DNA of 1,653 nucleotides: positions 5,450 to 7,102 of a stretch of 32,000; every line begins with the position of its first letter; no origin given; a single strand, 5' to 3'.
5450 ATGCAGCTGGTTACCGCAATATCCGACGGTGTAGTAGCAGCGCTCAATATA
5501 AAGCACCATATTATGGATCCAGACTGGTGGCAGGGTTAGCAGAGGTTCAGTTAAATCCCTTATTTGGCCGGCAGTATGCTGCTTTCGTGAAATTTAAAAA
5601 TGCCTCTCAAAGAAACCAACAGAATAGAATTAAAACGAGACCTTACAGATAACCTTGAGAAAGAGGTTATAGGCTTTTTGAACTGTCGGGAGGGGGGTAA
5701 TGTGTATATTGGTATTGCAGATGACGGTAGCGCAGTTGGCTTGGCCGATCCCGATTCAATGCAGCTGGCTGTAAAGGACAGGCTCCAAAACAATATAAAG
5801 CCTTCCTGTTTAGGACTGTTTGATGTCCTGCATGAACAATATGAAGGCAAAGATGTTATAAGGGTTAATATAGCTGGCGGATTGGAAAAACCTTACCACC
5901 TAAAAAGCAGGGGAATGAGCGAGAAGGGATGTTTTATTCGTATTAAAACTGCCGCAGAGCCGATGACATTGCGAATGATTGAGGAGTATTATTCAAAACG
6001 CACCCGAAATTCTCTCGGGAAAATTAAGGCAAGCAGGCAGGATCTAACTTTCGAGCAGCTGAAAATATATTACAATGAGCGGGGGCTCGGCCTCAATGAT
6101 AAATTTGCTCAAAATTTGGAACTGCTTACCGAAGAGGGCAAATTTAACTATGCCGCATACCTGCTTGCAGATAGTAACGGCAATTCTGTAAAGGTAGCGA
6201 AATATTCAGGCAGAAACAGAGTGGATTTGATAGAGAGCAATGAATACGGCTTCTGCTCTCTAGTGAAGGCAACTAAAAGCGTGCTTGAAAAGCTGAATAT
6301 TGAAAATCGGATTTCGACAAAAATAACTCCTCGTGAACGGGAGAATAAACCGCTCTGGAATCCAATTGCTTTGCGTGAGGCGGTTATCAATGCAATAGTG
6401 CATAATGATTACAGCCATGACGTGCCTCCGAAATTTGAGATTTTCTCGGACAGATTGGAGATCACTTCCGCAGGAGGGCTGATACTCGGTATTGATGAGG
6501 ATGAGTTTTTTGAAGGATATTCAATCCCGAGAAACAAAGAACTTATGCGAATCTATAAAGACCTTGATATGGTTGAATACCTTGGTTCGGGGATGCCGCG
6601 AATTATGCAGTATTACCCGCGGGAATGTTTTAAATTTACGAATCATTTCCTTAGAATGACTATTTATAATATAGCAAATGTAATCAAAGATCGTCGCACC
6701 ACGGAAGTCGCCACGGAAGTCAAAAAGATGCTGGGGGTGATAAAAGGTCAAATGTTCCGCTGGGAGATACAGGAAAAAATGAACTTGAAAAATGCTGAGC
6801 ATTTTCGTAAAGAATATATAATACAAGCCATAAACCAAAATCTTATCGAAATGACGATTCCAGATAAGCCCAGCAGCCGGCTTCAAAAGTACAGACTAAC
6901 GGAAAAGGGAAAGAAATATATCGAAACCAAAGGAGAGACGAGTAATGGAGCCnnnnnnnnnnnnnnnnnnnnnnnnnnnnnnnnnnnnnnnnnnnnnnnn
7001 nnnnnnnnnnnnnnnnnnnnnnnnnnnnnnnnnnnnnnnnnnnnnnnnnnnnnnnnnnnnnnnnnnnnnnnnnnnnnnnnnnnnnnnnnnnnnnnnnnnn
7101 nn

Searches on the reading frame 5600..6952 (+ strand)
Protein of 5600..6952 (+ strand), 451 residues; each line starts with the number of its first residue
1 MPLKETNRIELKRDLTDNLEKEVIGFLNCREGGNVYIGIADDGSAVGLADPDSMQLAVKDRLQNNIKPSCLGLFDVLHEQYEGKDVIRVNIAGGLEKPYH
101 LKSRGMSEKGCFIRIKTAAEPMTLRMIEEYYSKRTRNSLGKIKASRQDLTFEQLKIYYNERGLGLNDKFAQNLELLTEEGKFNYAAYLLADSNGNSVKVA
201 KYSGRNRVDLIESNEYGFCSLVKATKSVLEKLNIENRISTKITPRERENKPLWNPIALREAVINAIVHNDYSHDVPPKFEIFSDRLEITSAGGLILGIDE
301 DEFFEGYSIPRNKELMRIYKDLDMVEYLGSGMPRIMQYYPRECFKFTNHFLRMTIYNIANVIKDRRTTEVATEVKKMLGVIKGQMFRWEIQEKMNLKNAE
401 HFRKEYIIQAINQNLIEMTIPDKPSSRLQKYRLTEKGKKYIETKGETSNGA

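Call 3: search_protein_families(library=pfam, proteins=[window:5600-6952:+], max_evalue=0.1)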
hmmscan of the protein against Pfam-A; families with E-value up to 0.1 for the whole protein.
window:5600-6952:+ (451 aa): 3 families
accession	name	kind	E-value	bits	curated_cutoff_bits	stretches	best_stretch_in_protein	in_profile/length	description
PF21247.3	Fic-like_C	-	1.7e-20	73.1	27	1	373-434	2-64/64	Filamentation induced by cAMP protein Fic-like, C-terminal domain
PF04326.19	SLFN_AlbA_2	-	1.7e-15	58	25.3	1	5-122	1-117/118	Schlafen, AlbA_2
PF13749.12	HATPase_c_4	-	1.3e-12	47.9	26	1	277-339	4-68/89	Putative ATP-dependent DNA helicase recG C-terminal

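Call 4: search_protein_families(library=padloc, proteins=[window:5600-6952:+], max_evalue=0.1)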
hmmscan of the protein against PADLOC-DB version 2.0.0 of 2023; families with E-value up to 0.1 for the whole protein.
window:5600-6952:+ (451 aa): 3 families
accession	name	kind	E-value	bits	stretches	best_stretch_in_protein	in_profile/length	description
PDLC02402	Aga_SIR2-PNTD1-PNTD2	-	5.2e-10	36.1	1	223-299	416-488/876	Class I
PDLC02418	Aga_SIR2-Kinase-PNTD1-PNTD2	-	5.6e-08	29.4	1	228-298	299-365/756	Class I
PDLC02394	pAgo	-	4.6e-05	19.3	1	251-317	313-385/1121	-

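Call 5: search_protein_families(library=ncbifam, proteins=[window:5600-6952:+], max_evalue=0.1)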
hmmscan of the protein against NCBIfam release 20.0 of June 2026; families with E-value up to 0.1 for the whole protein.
window:5600-6952:+ (451 aa): 2 families
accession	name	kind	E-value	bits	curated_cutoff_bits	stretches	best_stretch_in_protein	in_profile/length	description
NF053814.1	teico_TcaR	equivalog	0.0059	16.7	170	1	342-444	7-111/151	MarR family transcriptional regulator TcaR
NF053610.1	Sso10a_fam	subfamily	0.038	14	60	0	404-440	35-63/64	Sso10a family chromatin protein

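Call 10: search_solved_structures(query=window:5600-6952:+, max_evalue=0.01)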
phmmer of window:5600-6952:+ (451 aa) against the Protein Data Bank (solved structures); distinct sequences matched with E-value up to 0.01: 2.
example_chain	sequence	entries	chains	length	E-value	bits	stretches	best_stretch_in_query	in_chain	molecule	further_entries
4rgl_A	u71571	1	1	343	8.1e-06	28.3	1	364-442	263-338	Filamentation induced by cAMP protein Fic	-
3lmm_A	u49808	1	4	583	0.0019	20.5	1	230-337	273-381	Uncharacterized protein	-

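Call 29: find_homologous_proteins(query=window:5600-6952:+)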
Query window:5600-6952:+ (451 aa): 5206 proteins with E <= 0.001 among 8000 candidates; the best 120 are listed.
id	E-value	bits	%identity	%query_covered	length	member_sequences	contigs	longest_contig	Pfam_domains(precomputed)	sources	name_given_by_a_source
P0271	4.3e-188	644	60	97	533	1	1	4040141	PF13749.13,PF21247.4,PF04326.20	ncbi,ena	-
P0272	5.2e-187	640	66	96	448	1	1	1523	PF13749.13,PF21247.4,PF04326.20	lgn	-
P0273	4.2e-186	637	59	98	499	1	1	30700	PF13749.13,PF21247.4,PF04326.20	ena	-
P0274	1.5e-182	626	59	97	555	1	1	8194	PF13749.13,PF21247.4,PF04326.20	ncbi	-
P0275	5.3e-179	614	79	75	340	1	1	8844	PF13749.13,PF04326.20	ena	-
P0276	2.0e-176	605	75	78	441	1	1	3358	PF13412.13,PF13749.13,PF04326.20,PF01726.23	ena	-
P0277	1.1e-175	603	60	96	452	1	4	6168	PF13749.13,PF21247.4,PF04326.20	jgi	jgi:ATP-dependent DNA helicase RecG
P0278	2.9e-175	602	60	97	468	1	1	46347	PF13749.13,PF21247.4,PF04326.20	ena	-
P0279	5.2e-175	601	55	98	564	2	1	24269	PF13749.13,PF21247.4,PF04326.20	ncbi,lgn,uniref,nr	ncbi:Fic family protein [Cyclonatronum sp.]|uniref:Fic family protein n=1 Tax=Cyclonatronum sp. TaxI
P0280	7.1e-175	600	62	98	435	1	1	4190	PF13749.13,PF21247.4,PF04326.20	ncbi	-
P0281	8.0e-175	600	61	97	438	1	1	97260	PF13749.13,PF21247.4,PF04326.20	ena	-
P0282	9.0e-175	600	62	96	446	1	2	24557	PF13749.13,PF21247.4,PF04326.20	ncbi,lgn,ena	-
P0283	9.8e-175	600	62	98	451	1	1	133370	PF13749.13,PF21247.4,PF04326.20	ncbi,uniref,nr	ncbi:putative DNA binding domain-containing protein [Flavivirga aquimarina]|uniref:DNA binding domai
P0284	2.3e-174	599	58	99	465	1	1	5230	PF13749.13,PF21247.4,PF04326.20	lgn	-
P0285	2.5e-174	598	61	97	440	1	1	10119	PF13749.13,PF21247.4,PF04326.20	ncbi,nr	ncbi:MAG: putative DNA binding domain-containing protein [Flavobacteriaceae bacterium]|nr:putative D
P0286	3.2e-174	598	61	96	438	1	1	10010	PF13749.13,PF21247.4,PF04326.20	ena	-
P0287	3.3e-174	598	60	96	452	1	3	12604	PF13749.13,PF21247.4,PF04326.20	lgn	-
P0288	6.4e-174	597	61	96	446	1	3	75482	PF13749.13,PF21247.4,PF04326.20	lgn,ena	-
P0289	7.2e-174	597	61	96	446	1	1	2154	PF13749.13,PF21247.4,PF04326.20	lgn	-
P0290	1.0e-173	596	53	97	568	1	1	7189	PF13749.13,PF21247.4,PF04326.20,PF14947.13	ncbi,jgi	jgi:ATP-dependent DNA helicase RecG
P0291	1.9e-173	596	60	97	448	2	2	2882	PF13749.13,PF21247.4,PF04326.20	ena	-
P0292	9.4e-173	593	62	96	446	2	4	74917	PF13749.13,PF21247.4,PF04326.20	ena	-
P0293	1.1e-172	593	62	96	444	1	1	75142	PF13749.13,PF21247.4,PF04326.20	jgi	jgi:ATP-dependent DNA helicase RecG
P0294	1.1e-172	593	61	96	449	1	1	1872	PF13749.13,PF21247.4,PF04326.20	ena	-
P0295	1.3e-172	593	62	96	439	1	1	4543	PF13749.13,PF21247.4,PF04326.20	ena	-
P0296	1.7e-172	592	60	97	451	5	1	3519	PF13749.13,PF21247.4,PF04326.20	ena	-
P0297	1.7e-172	592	60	97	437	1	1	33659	PF13749.13,PF21247.4,PF04326.20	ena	-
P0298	2.3e-172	592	61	96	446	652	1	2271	PF13749.13,PF21247.4,PF04326.20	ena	-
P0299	5.3e-172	591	61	96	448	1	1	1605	PF13749.13,PF21247.4,PF04326.20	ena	-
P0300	6.0e-172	591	60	96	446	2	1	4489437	PF13749.13,PF21247.4,PF04326.20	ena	-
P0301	8.1e-172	590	61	96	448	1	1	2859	PF13749.13,PF21247.4,PF04326.20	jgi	jgi:ATP-dependent DNA helicase RecG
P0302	1.6e-171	589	61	96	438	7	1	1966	PF13749.13,PF21247.4,PF04326.20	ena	-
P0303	1.9e-171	589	60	96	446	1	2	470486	PF13749.13,PF21247.4,PF04326.20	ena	-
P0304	1.9e-171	589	61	96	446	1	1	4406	PF13749.13,PF21247.4,PF04326.20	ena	-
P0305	2.0e-171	589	61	96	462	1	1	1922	PF13749.13,PF21247.4,PF04326.20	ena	-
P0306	2.1e-171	589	61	97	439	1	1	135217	PF13749.13,PF21247.4,PF04326.20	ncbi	-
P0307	3.3e-171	588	60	97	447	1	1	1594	PF13749.13,PF21247.4,PF04326.20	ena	-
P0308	3.4e-171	588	60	97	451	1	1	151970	PF13749.13,PF21247.4,PF04326.20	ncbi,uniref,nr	ncbi:Fic family protein [Gracilimonas amylolytica]|uniref:Fic family protein n=1 Tax=Gracilimonas am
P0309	3.9e-171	588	60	97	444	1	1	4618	PF13749.13,PF21247.4,PF04326.20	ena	-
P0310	4.6e-171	588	59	96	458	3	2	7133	PF13749.13,PF21247.4,PF04326.20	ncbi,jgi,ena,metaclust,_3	jgi:predicted HTH transcriptional regulator|metaclust:\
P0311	4.7e-171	588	61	96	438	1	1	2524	PF13749.13,PF21247.4,PF04326.20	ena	-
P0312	5.6e-171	587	60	97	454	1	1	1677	PF13749.13,PF21247.4,PF04326.20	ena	-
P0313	6.0e-171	587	61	96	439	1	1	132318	PF13749.13,PF21247.4,PF04326.20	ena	-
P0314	8.8e-171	587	60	97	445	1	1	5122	PF13749.13,PF21247.4,PF04326.20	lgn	-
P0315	8.9e-171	587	61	96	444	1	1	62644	PF13749.13,PF21247.4,PF04326.20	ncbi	-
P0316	9.5e-171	587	61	96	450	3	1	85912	PF13749.13,PF21247.4,PF04326.20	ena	-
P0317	1.2e-170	586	60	96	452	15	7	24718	PF13749.13,PF21247.4,PF04326.20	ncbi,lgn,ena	-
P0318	1.5e-170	586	60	97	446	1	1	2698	PF13749.13,PF21247.4,PF04326.20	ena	-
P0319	1.7e-170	586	61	96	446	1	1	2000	PF13749.13,PF21247.4,PF04326.20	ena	-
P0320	2.0e-170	586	60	96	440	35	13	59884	PF13749.13,PF21247.4,PF04326.20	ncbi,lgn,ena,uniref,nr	ncbi:transcriptional regulator [Porphyromonas gingivalis SJD12]|uniref:Fic family protein n=1 Tax=Po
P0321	2.1e-170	586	60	96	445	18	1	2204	PF13749.13,PF21247.4,PF04326.20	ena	-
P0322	2.9e-170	585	61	96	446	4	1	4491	PF13749.13,PF21247.4,PF04326.20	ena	-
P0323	3.1e-170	585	58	96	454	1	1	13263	PF13749.13,PF21247.4,PF04326.20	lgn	-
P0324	4.6e-170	584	60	96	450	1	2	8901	PF13749.13,PF21247.4,PF04326.20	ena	-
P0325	5.1e-170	584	60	98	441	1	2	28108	PF13749.13,PF21247.4,PF04326.20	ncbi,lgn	-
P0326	5.1e-170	584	60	97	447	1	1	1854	PF13749.13,PF21247.4,PF04326.20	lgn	-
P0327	5.3e-170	584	60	97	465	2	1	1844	PF13749.13,PF21247.4,PF04326.20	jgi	jgi:predicted HTH transcriptional regulator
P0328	5.9e-170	584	60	96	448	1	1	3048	PF13749.13,PF21247.4,PF04326.20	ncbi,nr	ncbi:MAG: putative DNA binding domain-containing protein [Bacteroidales bacterium]|nr:putative DNA b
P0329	6.0e-170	584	61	96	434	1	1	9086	PF13749.13,PF21247.4,PF04326.20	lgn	-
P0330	6.8e-170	584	60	97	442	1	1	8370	PF13749.13,PF21247.4,PF04326.20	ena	-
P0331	7.5e-170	584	59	97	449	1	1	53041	PF13749.13,PF21247.4,PF04326.20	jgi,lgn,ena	-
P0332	1.0e-169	583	58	98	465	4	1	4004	PF13749.13,PF21247.4,PF04326.20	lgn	-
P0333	1.0e-169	583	59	97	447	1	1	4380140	PF13749.13,PF21247.4,PF04326.20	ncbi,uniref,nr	ncbi:transcriptional regulator [Christiangramia fulva]|uniref:Transcriptional regulator n=1 Tax=Chri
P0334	1.9e-169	582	59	96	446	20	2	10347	PF13749.13,PF21247.4,PF04326.20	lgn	-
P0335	2.1e-169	582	60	97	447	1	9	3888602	PF13749.13,PF21247.4,PF04326.20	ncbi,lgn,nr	ncbi:transcriptional regulator [Gramella sp. BOM4]|nr:transcriptional regulator [Christiangramia bat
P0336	2.8e-169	582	60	97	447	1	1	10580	PF13749.13,PF21247.4,PF04326.20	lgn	-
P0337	3.0e-169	582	60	96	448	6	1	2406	PF13749.13,PF21247.4,PF04326.20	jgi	jgi:predicted HTH transcriptional regulator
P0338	3.1e-169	582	60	97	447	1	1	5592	PF13749.13,PF21247.4,PF04326.20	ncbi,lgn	-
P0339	3.3e-169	582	59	97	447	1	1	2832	PF13749.13,PF21247.4,PF04326.20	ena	-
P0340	4.4e-169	581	60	97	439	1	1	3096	PF13749.13,PF21247.4,PF04326.20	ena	-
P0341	4.7e-169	581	60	97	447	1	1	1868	PF13749.13,PF21247.4,PF04326.20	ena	-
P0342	5.2e-169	581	59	96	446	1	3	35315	PF13749.13,PF21247.4,PF04326.20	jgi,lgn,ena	-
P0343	5.7e-169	581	60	97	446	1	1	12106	PF13749.13,PF21247.4,PF04326.20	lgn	-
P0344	5.9e-169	581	60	96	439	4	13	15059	PF13749.13,PF21247.4,PF04326.20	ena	-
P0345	6.6e-169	581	59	97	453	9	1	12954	PF13749.13,PF21247.4,PF04326.20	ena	-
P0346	8.0e-169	580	58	97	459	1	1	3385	PF13749.13,PF21247.4,PF04326.20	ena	-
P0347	9.0e-169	580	60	97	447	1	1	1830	PF13749.13,PF21247.4,PF04326.20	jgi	-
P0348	9.8e-169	580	60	96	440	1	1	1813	PF13749.13,PF21247.4,PF04326.20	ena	-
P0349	1.4e-168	580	60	96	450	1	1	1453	PF13749.13,PF21247.4,PF04326.20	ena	-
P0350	1.7e-168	579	59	96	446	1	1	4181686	PF13749.13,PF21247.4,PF04326.20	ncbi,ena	-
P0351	1.7e-168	579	60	96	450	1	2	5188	PF13749.13,PF21247.4,PF04326.20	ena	-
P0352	1.8e-168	579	60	97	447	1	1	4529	PF13749.13,PF21247.4,PF04326.20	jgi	-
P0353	1.9e-168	579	59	97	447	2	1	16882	PF13749.13,PF21247.4,PF04326.20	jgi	-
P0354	2.0e-168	579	58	97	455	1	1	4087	PF13749.13,PF21247.4,PF04326.20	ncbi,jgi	jgi:ATP-dependent DNA helicase RecG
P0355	2.7e-168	579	59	97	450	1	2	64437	PF13749.13,PF21247.4,PF04326.20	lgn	-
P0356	3.6e-168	578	57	93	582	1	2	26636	PF13749.13,PF21247.4,PF04326.20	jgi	jgi:ATP-dependent DNA helicase RecG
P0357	3.8e-168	578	60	96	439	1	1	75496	PF13749.13,PF21247.4,PF04326.20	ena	-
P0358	4.3e-168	578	60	96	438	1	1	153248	PF13749.13,PF21247.4,PF04326.20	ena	-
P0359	4.6e-168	578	59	98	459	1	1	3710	PF13749.13,PF21247.4,PF04326.20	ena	-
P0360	4.9e-168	578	60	97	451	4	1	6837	PF13749.13,PF21247.4,PF04326.20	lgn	-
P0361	6.2e-168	577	59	96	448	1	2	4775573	PF13749.13,PF21247.4,PF04326.20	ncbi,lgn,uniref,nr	ncbi:Fic family protein [Alkalitalea saponilacus]|uniref:Predicted transcriptional regulator, contai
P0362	6.3e-168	577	59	96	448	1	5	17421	PF13749.13,PF21247.4,PF04326.20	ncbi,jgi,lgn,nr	ncbi:MAG: putative DNA binding domain-containing protein [Tenuifilaceae bacterium]|jgi:predicted HTH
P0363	7.6e-168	577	58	96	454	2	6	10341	PF13749.13,PF21247.4,PF04326.20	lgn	-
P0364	7.6e-168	577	57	98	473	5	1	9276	PF13749.13,PF21247.4,PF04326.20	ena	-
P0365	7.9e-168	577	58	96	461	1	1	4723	PF13749.13,PF21247.4,PF04326.20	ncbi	-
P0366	8.3e-168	577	59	97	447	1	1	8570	PF13749.13,PF21247.4,PF04326.20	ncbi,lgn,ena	-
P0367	1.0e-167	577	59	96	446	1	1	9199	PF13749.13,PF21247.4,PF04326.20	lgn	-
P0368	1.2e-167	576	60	97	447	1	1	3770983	PF13749.13,PF21247.4,PF04326.20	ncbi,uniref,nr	ncbi:transcriptional regulator [Gramella sp. MT6]|uniref:Fic family protein n=1 Tax=Gramella sp. MT6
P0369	1.3e-167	576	57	98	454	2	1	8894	PF13749.13,PF21247.4,PF04326.20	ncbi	-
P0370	1.6e-167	576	69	78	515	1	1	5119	PF13749.13,PF21247.4,PF04326.20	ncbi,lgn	-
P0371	1.7e-167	576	68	82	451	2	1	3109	PF01047.29,PF13412.13,PF08279.19,PF13749.13,PF04326.20,PF01726.23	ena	-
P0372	1.8e-167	576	59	96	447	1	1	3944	PF13749.13,PF21247.4,PF04326.20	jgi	jgi:predicted HTH transcriptional regulator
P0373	1.8e-167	576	59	96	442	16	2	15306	PF13749.13,PF21247.4,PF04326.20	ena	-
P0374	1.8e-167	576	60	96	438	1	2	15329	PF13749.13,PF21247.4,PF04326.20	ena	-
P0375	2.3e-167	575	59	96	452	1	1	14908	PF13749.13,PF21247.4,PF04326.20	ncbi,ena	-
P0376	2.4e-167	575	59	96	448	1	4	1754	PF13749.13,PF21247.4,PF04326.20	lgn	-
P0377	2.6e-167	575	56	98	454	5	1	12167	PF13749.13,PF21247.4,PF04326.20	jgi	jgi:ATP-dependent DNA helicase RecG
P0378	2.7e-167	575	58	97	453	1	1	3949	PF13749.13,PF21247.4,PF04326.20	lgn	-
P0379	3.2e-167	575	60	98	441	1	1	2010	PF13749.13,PF21247.4,PF04326.20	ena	-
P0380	3.2e-167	575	58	96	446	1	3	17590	PF13749.13,PF21247.4,PF04326.20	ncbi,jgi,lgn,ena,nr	ncbi:MAG: putative DNA binding domain-containing protein [Bacteroidales bacterium]|nr:putative DNA b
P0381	3.8e-167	575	59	96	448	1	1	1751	PF13749.13,PF21247.4,PF04326.20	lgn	-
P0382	4.6e-167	575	58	97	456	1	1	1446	PF13749.13,PF21247.4,PF04326.20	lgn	-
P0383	5.0e-167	574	59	97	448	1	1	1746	PF13749.13,PF21247.4,PF04326.20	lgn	-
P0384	6.8e-167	574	59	96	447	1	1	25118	PF13749.13,PF21247.4,PF04326.20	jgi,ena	-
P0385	8.4e-167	574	59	97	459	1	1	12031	PF13749.13,PF21247.4,PF04326.20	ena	-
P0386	8.7e-167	574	58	97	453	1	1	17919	PF13749.13,PF21247.4,PF04326.20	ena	-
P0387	1.2e-166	573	59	96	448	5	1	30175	PF13749.13,PF21247.4,PF04326.20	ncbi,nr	ncbi:MAG: putative DNA binding domain-containing protein [Bacteroidales bacterium]|nr:putative DNA b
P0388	1.6e-166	573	58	97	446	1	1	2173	PF13749.13,PF21247.4,PF04326.20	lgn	-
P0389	2.1e-166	572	59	97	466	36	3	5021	PF13749.13,PF21247.4,PF04326.20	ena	-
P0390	2.2e-166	572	58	97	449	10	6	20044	PF13749.13,PF21247.4,PF04326.20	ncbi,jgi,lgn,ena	jgi:predicted HTH transcriptional regulator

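Call 34: find_encoding_contigs(protein=P0275, flank=8000, max_places=2)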
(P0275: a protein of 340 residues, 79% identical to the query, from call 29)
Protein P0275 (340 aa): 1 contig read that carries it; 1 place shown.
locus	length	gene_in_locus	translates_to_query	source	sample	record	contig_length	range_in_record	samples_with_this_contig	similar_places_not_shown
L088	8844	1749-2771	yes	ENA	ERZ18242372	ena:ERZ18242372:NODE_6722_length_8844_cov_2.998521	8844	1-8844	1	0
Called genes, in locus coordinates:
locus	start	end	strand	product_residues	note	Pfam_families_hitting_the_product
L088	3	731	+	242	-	?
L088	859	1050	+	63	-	-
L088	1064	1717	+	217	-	PF13386:DsbD_2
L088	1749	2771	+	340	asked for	PF04326:SLFN_AlbA_2, PF13749:HATPase_c_4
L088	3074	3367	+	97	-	-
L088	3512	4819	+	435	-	-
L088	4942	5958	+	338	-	PF00288:GHMP_kinases_N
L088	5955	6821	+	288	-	PF00483:NTP_transferase, PF12804:NTP_transf_3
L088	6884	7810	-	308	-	PF01180:DHO_dh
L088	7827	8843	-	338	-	?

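Call 35: find_encoding_contigs(protein=P0276, flank=8000, max_places=2)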
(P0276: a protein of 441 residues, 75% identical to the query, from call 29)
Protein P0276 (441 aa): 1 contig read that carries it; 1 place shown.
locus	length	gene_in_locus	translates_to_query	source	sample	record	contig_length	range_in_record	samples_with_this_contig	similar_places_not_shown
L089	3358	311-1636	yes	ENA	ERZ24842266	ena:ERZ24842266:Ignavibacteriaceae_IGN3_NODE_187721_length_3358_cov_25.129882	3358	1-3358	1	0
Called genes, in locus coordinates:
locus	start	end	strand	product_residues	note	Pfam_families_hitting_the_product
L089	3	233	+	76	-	?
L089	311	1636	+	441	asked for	PF04326:SLFN_AlbA_2, PF01726:LexA_DNA_bind (faint), PF13749:HATPase_c_4, PF13412:HTH_24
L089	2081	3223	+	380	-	PF13173:AAA_14, PF13635:DUF4143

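Call 36: find_encoding_contigs(protein=P0271, flank=8000, max_places=2)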
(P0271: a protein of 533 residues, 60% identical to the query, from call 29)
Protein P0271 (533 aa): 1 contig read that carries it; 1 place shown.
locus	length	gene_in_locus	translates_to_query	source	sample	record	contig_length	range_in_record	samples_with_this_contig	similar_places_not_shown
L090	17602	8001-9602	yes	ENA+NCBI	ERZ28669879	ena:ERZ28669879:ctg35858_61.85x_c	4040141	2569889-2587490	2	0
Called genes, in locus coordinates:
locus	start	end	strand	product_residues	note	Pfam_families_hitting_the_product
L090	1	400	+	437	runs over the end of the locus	-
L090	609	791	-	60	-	-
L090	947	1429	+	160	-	-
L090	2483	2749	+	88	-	PF12441:CopG_antitoxin (weak)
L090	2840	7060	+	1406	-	PF12836:HHH_3 (faint), PF11490:DNA_pol3_a_NII (weak), PF02811:PHP, PF07733:DNA_pol3_alpha, PF17657:DNA_pol3_finger, PF14579:HHH_6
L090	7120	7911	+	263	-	PF13476:AAA_23, PF02463:SMC_N (faint), PF13175:AAA_15 (weak), PF13555:AAA_29 (weak), PF00005:ABC_tran (weak), PF13304:AAA_21 (weak), PF13175:AAA_15 (weak), PF13304:AAA_21 (weak)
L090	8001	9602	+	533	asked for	PF04326:SLFN_AlbA_2, PF13749:HATPase_c_4, PF21247:Fic-like_C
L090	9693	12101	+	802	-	PF04313:HSDR_N (faint), PF00270:DEAD, PF04851:ResIII, PF18766:SWI2_SNF2, PF00271:Helicase_C (faint), PF08463:EcoEI_R_C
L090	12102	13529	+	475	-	PF12161:HsdM_N (weak), PF02384:N6_Mtase, PF01170:UPF0020 (weak), PF07669:Eco57I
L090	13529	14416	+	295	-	PF20796:PDDEXK_13, PF22558:REase-ARP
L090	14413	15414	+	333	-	PF17761:DUF1016_N, PF06250:YhcG_C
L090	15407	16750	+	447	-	PF01420:Methylase_S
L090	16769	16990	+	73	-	-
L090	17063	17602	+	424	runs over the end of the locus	PF02684:LpxB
